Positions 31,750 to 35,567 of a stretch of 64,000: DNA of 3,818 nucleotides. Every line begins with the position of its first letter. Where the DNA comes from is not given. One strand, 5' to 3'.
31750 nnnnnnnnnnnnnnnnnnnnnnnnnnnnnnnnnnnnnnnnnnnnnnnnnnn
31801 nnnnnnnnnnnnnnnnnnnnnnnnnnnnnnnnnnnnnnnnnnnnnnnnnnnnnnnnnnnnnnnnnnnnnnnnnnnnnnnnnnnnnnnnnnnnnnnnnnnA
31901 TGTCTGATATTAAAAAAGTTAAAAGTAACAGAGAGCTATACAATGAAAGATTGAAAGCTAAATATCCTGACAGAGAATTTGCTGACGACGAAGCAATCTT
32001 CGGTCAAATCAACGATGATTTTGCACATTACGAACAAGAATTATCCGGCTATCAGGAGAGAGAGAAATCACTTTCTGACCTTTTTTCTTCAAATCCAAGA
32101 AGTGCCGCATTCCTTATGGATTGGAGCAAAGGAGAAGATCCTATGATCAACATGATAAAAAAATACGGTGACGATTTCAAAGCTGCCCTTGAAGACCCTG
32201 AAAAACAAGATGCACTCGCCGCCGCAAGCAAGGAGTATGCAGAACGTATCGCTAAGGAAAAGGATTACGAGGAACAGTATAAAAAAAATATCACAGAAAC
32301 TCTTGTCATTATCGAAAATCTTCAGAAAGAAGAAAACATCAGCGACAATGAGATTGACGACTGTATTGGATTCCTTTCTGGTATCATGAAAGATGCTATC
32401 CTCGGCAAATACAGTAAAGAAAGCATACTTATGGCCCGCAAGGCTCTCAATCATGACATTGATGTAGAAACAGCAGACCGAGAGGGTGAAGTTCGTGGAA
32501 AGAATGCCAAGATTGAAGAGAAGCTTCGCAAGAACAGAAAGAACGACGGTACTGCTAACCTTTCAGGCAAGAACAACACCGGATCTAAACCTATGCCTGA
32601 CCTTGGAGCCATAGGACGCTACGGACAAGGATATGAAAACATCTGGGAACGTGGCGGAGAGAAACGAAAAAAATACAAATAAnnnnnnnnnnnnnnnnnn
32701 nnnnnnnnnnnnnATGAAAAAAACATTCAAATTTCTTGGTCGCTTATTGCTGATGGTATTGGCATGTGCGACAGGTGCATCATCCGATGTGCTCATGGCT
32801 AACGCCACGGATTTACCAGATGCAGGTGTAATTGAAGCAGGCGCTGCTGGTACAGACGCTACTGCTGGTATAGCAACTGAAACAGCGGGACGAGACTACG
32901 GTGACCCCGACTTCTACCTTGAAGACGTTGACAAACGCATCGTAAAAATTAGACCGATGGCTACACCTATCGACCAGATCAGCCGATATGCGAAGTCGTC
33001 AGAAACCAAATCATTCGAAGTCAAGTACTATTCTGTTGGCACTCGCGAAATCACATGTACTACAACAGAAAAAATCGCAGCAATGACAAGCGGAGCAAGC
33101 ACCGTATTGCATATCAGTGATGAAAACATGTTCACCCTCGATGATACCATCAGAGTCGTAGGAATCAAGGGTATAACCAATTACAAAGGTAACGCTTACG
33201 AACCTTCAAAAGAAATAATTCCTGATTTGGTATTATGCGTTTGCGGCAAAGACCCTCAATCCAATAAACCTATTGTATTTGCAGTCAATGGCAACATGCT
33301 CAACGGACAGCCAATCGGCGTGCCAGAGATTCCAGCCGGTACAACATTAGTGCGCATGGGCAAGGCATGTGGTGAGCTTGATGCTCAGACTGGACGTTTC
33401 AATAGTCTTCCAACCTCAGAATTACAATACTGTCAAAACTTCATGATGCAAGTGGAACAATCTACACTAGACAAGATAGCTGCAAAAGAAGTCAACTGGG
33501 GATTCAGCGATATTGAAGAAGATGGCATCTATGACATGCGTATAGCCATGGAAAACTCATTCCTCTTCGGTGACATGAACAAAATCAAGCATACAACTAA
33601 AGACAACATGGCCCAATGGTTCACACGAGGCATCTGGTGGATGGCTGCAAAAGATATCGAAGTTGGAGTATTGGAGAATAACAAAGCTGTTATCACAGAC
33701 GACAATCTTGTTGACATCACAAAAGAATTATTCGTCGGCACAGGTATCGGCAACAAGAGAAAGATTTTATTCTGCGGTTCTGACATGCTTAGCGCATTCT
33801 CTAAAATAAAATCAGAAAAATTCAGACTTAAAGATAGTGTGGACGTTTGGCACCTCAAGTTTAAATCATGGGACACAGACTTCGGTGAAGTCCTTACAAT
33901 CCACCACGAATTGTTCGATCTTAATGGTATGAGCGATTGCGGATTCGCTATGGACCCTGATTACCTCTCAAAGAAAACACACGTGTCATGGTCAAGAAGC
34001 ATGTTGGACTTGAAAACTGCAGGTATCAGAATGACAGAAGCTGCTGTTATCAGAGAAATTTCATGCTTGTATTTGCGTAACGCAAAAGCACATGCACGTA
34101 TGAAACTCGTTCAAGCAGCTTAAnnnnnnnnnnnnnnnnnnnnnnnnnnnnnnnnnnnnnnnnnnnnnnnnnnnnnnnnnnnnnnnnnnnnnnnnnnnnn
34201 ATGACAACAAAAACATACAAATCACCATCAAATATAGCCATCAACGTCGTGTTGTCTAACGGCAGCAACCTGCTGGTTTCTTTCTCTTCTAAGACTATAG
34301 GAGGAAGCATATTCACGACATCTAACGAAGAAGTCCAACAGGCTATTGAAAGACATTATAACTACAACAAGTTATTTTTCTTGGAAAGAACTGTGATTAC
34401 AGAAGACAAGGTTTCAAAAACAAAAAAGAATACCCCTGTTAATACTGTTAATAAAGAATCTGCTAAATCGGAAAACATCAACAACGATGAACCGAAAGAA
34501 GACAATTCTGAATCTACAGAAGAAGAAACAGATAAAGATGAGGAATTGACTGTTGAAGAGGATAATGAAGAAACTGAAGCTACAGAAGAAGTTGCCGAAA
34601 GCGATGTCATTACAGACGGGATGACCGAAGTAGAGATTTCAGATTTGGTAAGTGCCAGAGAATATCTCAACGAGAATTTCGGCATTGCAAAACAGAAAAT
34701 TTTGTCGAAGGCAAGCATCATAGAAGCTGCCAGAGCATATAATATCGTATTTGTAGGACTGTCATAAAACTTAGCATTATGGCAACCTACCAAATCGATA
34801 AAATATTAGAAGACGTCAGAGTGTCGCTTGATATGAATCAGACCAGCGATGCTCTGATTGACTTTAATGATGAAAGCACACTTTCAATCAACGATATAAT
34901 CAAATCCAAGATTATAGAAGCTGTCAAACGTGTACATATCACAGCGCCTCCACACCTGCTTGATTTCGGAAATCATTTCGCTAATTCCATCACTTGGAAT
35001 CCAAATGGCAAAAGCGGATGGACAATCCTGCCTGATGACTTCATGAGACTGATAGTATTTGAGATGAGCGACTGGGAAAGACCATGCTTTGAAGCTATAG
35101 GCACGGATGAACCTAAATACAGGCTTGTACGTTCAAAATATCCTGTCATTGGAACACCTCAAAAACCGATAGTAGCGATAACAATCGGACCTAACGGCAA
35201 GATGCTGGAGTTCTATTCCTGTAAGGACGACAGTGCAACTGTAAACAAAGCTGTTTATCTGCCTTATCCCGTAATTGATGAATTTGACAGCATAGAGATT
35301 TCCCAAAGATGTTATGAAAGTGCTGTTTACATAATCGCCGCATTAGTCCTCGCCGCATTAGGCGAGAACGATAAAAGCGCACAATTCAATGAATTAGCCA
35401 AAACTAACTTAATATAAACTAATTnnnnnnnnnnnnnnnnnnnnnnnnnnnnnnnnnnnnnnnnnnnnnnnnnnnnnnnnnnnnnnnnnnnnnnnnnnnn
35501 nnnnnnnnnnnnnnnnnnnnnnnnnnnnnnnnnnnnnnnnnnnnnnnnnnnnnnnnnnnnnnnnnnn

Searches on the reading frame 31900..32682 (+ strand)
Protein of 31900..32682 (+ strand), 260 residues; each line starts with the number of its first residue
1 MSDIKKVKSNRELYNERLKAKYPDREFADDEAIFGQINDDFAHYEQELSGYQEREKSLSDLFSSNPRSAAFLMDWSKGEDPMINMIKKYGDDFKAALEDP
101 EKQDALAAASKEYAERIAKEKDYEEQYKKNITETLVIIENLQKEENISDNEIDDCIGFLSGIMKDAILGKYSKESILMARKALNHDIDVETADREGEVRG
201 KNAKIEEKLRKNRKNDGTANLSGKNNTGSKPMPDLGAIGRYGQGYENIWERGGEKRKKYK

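Call 6: search_protein_families(library=phrogs, proteins=[window:31900-32682:+], max_evalue=0.001)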
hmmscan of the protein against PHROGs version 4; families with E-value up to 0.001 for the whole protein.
window:31900-32682:+ (260 aa): 1 family
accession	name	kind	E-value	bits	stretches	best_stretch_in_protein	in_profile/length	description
phrog_22323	-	unknown function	7.1e-122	407.2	1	1-260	1-261/262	-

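Call 46: search_protein_families(library=pfam, proteins=[window:31900-32682:+], max_evalue=0.01)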
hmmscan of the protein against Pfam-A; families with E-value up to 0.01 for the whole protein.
window:31900-32682:+ (260 aa): 0 families

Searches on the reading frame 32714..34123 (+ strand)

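Call 6: search_protein_families(library=phrogs, proteins=[window:32714-34123:+], max_evalue=0.001)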
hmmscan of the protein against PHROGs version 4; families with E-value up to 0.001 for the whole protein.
window:32714-34123:+ (469 aa): 2 families
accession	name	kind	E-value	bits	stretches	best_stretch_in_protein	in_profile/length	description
phrog_26635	-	unknown function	2.1e-254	845.5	1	1-468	4-475/482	-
phrog_1328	-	head and packaging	3.8e-08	33.9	1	274-422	125-266/583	major head protein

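Call 46: search_protein_families(library=pfam, proteins=[window:32714-34123:+], max_evalue=0.01)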
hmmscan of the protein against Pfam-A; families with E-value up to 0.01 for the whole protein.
window:32714-34123:+ (469 aa): 1 family
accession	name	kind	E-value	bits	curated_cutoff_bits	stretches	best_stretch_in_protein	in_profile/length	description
PF17236.8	SU10_MCP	-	1e-31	111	24.1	1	64-464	11-289/292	SU10 major capsid protein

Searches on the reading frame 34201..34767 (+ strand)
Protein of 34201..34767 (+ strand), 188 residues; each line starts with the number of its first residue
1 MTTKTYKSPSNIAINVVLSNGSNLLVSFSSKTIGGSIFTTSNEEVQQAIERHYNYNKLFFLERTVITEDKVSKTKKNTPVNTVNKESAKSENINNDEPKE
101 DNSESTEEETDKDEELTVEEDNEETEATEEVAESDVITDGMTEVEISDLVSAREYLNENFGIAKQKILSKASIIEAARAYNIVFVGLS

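Call 24: search_protein_families(library=phrogs, proteins=[window:34201-34767:+], max_evalue=0.001)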
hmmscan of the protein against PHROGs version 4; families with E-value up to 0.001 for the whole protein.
window:34201-34767:+ (188 aa): 1 family
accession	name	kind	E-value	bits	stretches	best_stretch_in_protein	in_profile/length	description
phrog_23743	-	unknown function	5.2e-34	118.7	2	3-113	2-111/165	-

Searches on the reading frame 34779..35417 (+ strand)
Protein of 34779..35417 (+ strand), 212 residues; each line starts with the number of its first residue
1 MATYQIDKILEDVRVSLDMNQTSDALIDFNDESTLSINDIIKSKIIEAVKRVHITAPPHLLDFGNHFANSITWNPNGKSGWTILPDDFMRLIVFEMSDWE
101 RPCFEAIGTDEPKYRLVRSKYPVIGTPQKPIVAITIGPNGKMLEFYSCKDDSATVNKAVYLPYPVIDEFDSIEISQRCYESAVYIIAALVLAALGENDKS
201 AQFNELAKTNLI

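Call 24: search_protein_families(library=phrogs, proteins=[window:34779-35417:+], max_evalue=0.001)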
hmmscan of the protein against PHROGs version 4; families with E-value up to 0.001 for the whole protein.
window:34779-35417:+ (212 aa): 1 family
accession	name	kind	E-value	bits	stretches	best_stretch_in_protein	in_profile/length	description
phrog_22135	-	unknown function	6.9e-82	275.3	1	1-211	1-211/212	-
